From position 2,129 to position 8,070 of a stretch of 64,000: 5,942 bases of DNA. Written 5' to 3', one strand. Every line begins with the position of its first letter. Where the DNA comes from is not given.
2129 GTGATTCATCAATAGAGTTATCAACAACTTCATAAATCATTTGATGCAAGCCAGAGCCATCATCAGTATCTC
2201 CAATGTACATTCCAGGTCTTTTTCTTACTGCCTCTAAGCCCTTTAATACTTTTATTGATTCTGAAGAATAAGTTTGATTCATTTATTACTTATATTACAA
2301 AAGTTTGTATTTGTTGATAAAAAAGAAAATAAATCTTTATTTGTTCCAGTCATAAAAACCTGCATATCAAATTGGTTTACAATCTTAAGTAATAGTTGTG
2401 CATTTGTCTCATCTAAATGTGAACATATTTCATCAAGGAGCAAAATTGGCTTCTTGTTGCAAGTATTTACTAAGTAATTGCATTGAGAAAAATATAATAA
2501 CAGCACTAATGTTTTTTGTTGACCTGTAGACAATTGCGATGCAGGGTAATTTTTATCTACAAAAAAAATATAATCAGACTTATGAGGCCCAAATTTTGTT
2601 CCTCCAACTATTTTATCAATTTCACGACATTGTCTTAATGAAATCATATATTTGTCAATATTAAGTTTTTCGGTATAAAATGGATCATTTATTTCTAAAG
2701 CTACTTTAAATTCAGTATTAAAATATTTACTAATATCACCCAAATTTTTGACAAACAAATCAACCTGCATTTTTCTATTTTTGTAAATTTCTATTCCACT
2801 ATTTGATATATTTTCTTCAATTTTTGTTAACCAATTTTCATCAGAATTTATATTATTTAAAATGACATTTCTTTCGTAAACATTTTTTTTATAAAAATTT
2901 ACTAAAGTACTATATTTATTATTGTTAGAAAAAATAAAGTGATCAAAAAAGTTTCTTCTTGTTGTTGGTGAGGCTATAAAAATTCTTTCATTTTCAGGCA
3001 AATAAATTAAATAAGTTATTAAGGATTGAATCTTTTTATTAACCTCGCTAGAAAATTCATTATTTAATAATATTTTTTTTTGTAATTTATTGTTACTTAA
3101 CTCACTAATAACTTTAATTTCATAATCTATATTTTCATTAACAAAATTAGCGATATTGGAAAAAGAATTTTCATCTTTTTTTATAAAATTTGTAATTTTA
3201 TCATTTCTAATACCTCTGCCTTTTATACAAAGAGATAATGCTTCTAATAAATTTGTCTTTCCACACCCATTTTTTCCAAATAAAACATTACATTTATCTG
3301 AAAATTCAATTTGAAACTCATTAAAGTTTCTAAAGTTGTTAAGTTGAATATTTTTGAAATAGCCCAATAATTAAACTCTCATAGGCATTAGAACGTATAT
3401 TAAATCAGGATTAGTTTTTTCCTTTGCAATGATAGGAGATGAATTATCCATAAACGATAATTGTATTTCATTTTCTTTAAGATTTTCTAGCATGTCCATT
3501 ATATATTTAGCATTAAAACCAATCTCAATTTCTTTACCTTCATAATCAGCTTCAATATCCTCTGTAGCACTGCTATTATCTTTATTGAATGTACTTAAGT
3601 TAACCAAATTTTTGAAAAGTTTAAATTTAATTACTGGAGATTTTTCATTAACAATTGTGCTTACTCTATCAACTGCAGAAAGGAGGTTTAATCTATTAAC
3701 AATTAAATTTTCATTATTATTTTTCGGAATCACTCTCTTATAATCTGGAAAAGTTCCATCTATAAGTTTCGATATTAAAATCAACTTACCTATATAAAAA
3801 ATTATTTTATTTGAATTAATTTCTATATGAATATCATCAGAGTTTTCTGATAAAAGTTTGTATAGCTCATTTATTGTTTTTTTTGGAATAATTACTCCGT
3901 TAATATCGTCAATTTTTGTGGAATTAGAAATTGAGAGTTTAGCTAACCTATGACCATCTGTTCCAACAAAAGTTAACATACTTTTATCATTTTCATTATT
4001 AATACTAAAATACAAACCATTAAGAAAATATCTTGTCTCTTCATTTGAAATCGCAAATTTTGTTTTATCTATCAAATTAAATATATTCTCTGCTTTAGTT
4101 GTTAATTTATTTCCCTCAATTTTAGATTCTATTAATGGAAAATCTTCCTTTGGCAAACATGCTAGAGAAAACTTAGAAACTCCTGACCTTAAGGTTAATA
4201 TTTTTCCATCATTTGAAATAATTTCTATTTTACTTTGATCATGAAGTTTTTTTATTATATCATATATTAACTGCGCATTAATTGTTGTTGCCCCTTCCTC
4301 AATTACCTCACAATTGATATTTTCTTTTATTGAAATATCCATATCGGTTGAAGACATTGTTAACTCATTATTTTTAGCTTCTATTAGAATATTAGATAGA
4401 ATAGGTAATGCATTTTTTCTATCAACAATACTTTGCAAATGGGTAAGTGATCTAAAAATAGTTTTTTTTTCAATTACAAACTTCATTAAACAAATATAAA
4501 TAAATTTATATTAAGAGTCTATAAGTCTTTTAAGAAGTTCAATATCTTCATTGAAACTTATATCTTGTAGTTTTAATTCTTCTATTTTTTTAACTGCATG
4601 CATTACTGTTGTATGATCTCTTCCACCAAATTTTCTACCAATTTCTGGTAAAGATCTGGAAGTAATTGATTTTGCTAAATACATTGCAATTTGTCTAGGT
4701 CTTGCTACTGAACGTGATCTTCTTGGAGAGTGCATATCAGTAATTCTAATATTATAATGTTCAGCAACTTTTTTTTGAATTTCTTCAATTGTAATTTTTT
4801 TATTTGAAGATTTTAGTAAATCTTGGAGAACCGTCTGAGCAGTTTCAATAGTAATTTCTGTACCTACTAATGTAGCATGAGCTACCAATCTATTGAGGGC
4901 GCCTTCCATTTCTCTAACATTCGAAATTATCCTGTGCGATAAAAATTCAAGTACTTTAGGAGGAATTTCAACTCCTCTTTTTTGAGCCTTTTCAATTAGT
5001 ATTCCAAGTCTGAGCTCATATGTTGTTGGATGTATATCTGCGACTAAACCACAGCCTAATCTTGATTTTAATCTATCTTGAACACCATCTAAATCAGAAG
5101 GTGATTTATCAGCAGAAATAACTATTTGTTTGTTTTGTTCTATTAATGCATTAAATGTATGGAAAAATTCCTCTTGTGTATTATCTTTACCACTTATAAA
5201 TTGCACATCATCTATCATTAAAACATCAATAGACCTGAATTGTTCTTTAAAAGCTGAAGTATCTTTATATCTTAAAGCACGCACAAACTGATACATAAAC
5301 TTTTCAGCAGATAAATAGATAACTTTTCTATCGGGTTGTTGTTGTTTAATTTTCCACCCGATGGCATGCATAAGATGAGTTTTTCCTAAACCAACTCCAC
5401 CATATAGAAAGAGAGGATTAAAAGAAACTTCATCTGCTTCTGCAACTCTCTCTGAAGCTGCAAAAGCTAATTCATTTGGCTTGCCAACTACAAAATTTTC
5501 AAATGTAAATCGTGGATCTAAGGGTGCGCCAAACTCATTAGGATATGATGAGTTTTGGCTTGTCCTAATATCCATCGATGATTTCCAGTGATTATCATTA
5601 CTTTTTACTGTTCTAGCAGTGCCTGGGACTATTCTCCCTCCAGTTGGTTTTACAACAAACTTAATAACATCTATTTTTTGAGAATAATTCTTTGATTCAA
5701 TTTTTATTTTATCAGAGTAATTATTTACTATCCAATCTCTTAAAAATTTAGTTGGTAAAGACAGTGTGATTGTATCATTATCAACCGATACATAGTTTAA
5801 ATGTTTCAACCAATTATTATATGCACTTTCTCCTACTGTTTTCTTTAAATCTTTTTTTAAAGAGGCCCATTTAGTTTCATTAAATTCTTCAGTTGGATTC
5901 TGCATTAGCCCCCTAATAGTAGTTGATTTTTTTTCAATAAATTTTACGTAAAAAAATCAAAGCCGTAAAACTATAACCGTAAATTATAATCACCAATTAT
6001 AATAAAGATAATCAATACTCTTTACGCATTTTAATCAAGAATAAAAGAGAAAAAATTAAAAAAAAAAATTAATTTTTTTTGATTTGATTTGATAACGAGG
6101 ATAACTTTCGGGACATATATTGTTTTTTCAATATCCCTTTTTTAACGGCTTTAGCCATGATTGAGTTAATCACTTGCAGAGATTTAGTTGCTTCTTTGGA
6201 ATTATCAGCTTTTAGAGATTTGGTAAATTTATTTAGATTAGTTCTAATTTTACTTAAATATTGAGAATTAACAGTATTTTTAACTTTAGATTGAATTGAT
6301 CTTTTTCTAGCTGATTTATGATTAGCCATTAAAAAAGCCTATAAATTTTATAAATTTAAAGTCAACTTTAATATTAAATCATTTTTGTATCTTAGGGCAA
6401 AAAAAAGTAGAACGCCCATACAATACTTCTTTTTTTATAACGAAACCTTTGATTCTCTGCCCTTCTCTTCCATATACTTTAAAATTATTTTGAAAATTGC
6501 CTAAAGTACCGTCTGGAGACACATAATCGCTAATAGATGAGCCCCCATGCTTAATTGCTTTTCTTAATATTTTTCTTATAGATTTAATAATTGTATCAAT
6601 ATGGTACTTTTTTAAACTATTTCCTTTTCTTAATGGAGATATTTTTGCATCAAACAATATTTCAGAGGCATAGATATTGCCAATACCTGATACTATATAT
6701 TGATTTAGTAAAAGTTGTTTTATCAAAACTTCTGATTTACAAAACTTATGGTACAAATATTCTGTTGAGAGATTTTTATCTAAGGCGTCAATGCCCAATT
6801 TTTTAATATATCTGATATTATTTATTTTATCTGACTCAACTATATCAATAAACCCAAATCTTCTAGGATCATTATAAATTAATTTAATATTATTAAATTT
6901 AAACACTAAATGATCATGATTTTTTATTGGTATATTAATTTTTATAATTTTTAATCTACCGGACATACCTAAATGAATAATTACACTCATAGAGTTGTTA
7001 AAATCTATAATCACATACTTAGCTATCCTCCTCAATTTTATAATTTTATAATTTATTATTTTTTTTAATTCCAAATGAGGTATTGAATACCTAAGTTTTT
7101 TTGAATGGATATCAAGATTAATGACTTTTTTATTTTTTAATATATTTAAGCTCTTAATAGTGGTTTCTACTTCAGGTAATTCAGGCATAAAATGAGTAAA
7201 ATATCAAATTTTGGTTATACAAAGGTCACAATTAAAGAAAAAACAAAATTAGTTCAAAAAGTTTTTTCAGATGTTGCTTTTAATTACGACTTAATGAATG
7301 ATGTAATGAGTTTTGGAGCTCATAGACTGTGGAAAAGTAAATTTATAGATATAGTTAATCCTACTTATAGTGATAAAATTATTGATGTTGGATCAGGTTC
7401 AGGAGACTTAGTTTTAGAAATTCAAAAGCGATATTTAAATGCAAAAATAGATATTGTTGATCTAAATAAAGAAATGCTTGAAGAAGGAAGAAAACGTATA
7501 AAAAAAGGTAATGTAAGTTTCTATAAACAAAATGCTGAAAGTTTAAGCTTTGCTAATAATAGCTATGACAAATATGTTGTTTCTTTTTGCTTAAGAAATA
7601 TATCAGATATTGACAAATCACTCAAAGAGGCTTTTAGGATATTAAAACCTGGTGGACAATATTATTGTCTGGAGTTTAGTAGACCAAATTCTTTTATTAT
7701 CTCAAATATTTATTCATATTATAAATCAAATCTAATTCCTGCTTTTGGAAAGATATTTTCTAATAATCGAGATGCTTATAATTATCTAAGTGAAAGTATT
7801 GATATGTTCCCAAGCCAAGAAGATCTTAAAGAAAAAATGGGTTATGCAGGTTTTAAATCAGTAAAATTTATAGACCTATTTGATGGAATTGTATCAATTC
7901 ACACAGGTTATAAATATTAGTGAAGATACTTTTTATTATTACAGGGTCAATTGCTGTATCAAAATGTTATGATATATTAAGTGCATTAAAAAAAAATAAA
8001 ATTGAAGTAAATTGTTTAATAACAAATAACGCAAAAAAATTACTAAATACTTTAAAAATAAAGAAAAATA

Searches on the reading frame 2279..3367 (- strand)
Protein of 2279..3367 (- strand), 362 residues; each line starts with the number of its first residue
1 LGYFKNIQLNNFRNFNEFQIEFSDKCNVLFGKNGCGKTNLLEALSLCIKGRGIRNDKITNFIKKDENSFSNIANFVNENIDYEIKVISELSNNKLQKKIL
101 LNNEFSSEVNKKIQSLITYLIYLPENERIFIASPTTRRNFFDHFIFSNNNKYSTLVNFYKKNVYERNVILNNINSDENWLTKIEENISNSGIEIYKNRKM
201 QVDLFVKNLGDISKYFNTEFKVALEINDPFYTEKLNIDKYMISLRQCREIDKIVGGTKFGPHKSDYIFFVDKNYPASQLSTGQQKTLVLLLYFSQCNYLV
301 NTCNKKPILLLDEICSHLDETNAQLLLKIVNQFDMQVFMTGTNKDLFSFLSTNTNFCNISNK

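Call 58: search_protein_families(library=pfam, proteins=[window:2279-3367:-], max_evalue=0.00001)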
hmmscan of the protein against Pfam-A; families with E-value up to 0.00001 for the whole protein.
window:2279-3367:- (362 aa): 5 families
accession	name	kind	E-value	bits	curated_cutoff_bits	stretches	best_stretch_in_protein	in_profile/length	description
PF02463.25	SMC_N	-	3e-25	89.4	40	1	4-350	2-205/220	RecF/RecN/SMC N terminal domain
PF13304.12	AAA_21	-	5.5e-14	53.4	27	1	26-333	1-286/304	AAA domain, putative AbiEii toxin, Type IV TA system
PF13175.12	AAA_15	-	1.5e-12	48.3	32.1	1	5-320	4-343/374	AAA ATPase domain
PF13476.12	AAA_23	-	1.8e-12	48.7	27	1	7-173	2-143/201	AAA domain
PF11398.14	DUF2813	-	3.5e-06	27.1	21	0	4-51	3-49/372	Protein of unknown function (DUF2813)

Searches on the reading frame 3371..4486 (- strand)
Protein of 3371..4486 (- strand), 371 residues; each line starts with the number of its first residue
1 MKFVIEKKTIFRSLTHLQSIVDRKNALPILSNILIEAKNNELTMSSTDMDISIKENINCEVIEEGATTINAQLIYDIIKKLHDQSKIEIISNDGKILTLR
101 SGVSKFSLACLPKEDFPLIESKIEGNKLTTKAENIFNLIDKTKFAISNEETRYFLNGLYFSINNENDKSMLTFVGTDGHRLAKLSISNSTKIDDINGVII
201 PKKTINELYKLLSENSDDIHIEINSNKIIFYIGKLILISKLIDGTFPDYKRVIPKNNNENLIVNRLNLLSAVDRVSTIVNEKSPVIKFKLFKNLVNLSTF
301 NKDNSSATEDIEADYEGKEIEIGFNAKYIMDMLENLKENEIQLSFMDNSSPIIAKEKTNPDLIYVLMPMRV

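Call 58: search_protein_families(library=pfam, proteins=[window:3371-4486:-], max_evalue=0.00001)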
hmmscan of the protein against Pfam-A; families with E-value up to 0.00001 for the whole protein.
window:3371-4486:- (371 aa): 3 families
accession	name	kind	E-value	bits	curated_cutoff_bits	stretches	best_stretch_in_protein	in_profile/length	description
PF00712.24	DNA_pol3_beta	-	1.6e-37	128.8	24.4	1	1-119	1-119/120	DNA polymerase III beta subunit, N-terminal domain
PF02767.21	DNA_pol3_beta_2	-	2.4e-34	118.5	27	1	132-248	4-116/116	DNA polymerase III beta subunit, central domain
PF02768.20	DNA_pol3_beta_3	-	9.6e-31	106.6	27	1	250-370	1-121/121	DNA polymerase III beta subunit, C-terminal domain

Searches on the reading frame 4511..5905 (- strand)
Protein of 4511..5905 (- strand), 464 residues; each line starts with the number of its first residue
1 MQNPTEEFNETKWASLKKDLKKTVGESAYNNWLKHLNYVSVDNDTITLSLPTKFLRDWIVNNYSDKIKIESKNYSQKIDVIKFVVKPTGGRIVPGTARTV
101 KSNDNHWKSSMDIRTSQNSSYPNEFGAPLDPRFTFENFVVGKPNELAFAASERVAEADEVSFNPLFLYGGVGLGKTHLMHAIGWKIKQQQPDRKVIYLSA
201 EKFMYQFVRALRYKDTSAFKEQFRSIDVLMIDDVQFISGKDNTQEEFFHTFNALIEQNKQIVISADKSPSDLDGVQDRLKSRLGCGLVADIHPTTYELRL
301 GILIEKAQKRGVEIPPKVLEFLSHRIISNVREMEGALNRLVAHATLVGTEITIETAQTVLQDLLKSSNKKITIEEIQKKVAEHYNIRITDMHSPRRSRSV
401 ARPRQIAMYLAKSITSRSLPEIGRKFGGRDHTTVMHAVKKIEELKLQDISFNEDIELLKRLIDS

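Call 58: search_protein_families(library=pfam, proteins=[window:4511-5905:-], max_evalue=0.00001)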
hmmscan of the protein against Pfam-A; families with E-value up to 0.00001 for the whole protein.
window:4511-5905:- (464 aa): 5 families
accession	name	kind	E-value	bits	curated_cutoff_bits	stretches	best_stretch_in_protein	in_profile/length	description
PF00308.24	Bac_DnaA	-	3.9e-70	235.6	23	1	129-289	1-161/162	Bacterial DnaA ATPAse domain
PF08299.17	Bac_DnaA_C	-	7.5e-32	109.6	31.5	1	373-441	1-69/69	Bacterial dnaA protein helix-turn-helix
PF11638.13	DnaA_N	-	2.6e-17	62.7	24.6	1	11-68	2-60/65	DnaA N-terminal domain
PF01695.23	IstB_IS21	-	2.2e-07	31.1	24.1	1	165-268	95-195/238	IstB-like ATP binding protein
PF00004.35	AAA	-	1.8e-06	28.9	21.2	1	166-273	2-115/131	ATPase family associated with various cellular activities (AAA)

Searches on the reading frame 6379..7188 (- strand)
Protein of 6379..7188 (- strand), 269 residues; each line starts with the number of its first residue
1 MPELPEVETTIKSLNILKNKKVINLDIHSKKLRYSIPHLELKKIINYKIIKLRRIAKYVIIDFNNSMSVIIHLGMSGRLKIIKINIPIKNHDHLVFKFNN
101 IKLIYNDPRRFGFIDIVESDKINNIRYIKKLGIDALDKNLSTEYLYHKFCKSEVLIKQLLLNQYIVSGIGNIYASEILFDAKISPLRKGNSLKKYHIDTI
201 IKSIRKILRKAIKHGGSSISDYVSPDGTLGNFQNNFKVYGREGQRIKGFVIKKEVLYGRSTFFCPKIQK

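Call 58: search_protein_families(library=pfam, proteins=[window:6379-7188:-], max_evalue=0.00001)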
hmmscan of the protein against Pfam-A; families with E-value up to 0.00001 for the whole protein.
window:6379-7188:- (269 aa): 2 families
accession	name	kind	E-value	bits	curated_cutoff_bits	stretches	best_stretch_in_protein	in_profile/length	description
PF01149.29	Fapy_DNA_glyco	-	4.7e-26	92.2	25.5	1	1-113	1-116/117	Formamidopyrimidine-DNA glycosylase N-terminal domain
PF06831.19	H2TH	-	1.7e-25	89.3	34.7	1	131-221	1-91/93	Formamidopyrimidine-DNA glycosylase H2TH domain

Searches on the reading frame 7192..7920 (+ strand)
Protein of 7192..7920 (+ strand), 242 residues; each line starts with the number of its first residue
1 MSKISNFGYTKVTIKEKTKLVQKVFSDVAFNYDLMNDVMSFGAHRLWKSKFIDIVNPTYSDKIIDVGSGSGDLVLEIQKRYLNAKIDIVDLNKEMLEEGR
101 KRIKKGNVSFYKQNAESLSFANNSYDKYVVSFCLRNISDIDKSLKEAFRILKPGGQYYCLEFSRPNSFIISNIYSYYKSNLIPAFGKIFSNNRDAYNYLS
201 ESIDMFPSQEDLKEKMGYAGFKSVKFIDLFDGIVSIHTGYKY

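Call 58: search_protein_families(library=pfam, proteins=[window:7192-7920:+], max_evalue=0.00001)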
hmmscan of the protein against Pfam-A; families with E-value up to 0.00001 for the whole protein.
window:7192-7920:+ (242 aa): 6 families
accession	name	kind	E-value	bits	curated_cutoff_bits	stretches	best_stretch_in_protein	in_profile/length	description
PF01209.24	Ubie_methyltran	-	5e-75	252.3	20.1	1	16-241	6-233/233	ubiE/COQ5 methyltransferase family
PF13649.12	Methyltransf_25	-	1.2e-19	71.2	27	1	63-155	1-97/97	Methyltransferase domain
PF08241.18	Methyltransf_11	-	5.3e-18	65.9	21.2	1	64-159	1-95/95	Methyltransferase domain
PF13847.12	Methyltransf_31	-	7e-15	55.4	27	1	61-163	5-113/145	Methyltransferase domain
PF08242.18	Methyltransf_12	-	3e-11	44.3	30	1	64-156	1-97/98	Methyltransferase domain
PF13489.12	Methyltransf_23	-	8.7e-09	35.8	27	1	60-222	23-160/164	Methyltransferase domain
